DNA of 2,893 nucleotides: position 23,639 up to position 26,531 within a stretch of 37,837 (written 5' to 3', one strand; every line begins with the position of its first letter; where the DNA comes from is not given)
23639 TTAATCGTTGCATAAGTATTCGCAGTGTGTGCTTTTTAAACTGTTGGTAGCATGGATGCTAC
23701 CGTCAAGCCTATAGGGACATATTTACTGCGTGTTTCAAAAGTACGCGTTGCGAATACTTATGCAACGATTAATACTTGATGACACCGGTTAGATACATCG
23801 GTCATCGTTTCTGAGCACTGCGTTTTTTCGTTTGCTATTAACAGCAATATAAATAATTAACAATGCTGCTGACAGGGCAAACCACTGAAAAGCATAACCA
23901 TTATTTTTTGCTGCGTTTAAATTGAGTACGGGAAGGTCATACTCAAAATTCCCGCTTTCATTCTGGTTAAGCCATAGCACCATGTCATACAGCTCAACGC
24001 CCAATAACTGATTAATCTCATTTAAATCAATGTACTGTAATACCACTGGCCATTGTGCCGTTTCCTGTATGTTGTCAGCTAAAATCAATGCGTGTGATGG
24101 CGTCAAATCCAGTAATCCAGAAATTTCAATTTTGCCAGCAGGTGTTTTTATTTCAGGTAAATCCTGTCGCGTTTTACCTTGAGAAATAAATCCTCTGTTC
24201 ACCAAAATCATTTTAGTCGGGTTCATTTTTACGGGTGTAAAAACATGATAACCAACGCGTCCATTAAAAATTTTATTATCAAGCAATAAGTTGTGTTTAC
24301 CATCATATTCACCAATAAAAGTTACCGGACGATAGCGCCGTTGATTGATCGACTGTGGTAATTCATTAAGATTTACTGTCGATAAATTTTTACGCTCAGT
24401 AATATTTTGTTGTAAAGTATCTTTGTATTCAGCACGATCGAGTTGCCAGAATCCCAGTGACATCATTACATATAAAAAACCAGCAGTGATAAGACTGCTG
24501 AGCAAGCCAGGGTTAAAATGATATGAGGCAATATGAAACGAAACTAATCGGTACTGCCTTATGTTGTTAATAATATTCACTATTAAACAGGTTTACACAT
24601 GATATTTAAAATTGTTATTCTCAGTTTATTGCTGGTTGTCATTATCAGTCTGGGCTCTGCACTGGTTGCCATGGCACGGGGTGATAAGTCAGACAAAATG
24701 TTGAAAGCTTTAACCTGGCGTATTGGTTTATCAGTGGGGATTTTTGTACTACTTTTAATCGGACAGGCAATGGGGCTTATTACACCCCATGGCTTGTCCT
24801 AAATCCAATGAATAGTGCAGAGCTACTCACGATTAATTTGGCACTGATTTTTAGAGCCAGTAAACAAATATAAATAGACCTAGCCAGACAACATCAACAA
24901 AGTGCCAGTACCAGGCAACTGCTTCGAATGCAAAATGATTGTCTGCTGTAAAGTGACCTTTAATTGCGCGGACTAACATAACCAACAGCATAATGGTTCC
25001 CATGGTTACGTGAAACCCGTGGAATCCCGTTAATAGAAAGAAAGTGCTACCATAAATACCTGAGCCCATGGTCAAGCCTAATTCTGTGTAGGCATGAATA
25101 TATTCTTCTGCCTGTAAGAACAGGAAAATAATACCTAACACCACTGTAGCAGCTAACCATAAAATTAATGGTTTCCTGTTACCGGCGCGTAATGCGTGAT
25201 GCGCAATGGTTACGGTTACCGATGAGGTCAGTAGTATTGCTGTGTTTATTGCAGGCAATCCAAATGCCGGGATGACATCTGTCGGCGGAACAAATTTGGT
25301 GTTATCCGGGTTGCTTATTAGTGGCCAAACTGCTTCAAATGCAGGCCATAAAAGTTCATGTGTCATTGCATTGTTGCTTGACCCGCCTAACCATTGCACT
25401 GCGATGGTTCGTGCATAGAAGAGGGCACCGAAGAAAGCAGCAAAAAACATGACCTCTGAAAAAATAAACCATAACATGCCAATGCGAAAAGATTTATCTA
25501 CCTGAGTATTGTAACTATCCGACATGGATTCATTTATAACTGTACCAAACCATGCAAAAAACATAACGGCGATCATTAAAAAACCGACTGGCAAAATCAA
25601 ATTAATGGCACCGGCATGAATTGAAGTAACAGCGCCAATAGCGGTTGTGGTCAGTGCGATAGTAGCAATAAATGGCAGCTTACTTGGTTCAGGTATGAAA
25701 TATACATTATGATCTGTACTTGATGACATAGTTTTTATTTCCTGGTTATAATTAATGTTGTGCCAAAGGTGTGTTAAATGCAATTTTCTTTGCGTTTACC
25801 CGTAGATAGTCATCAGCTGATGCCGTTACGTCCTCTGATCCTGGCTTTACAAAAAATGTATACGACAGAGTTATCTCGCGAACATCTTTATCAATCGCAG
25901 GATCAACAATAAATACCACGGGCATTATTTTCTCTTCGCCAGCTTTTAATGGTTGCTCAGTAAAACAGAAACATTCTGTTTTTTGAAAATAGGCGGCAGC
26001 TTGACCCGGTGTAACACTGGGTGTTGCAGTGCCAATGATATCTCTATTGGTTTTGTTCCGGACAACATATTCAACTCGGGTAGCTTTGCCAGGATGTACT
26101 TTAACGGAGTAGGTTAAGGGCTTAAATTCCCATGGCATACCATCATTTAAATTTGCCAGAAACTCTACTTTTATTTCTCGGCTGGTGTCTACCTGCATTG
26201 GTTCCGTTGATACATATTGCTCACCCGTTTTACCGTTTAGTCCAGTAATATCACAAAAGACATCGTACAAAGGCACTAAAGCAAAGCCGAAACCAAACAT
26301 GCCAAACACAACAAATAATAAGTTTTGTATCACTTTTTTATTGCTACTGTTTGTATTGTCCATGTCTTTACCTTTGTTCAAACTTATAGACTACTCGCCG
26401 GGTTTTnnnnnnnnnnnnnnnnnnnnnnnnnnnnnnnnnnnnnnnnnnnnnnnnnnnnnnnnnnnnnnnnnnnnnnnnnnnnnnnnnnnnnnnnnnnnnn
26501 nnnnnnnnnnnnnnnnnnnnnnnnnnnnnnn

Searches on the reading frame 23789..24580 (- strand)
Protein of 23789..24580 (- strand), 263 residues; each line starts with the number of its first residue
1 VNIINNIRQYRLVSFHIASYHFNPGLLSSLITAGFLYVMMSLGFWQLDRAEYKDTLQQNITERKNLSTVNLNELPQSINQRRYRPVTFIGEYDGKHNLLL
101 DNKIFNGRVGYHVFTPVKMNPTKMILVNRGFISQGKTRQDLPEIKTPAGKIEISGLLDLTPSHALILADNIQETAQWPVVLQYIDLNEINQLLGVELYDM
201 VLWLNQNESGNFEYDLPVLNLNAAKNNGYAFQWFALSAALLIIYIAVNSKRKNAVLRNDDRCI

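Call 7: search_protein_families(library=pfam, proteins=[window:23789-24580:-])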
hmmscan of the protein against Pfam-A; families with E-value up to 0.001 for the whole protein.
window:23789-24580:- (263 aa): 1 family
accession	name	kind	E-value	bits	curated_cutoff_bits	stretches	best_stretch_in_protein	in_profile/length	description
PF02104.20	SURF1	-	1e-34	121.1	23.4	1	36-238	4-205/205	SURF1 family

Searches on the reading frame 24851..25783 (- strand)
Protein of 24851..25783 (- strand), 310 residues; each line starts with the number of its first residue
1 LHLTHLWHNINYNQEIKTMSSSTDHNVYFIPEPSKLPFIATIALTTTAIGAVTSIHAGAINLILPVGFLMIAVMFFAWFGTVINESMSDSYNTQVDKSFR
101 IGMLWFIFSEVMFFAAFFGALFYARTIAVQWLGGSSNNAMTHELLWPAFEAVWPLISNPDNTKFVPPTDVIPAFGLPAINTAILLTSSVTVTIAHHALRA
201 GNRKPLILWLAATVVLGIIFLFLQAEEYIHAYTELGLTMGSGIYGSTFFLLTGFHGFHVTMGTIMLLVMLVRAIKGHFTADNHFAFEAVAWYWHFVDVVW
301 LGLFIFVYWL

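Call 7: search_protein_families(library=pfam, proteins=[window:24851-25783:-])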
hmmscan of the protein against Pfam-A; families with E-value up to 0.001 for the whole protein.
window:24851-25783:- (310 aa): 1 family
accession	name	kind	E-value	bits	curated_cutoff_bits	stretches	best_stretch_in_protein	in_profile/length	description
PF00510.24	COX3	-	2.5e-56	191.8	23.8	1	28-309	3-255/258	Cytochrome c oxidase subunit III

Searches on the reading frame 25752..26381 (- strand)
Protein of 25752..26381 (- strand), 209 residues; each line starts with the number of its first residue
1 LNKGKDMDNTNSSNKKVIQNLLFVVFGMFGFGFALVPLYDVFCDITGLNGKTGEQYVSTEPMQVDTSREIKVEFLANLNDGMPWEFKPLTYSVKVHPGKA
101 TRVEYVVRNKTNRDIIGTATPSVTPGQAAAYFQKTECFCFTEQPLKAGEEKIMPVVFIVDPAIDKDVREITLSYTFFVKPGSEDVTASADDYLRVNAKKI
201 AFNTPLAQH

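Call 7: search_protein_families(library=pfam, proteins=[window:25752-26381:-])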
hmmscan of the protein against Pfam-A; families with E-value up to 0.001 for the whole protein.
window:25752-26381:- (209 aa): 1 family
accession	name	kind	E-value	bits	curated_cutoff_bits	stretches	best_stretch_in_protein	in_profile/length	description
PF04442.19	CtaG_Cox11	-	3.2e-56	190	25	1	35-177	1-147/148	Cytochrome c oxidase assembly protein CtaG/Cox11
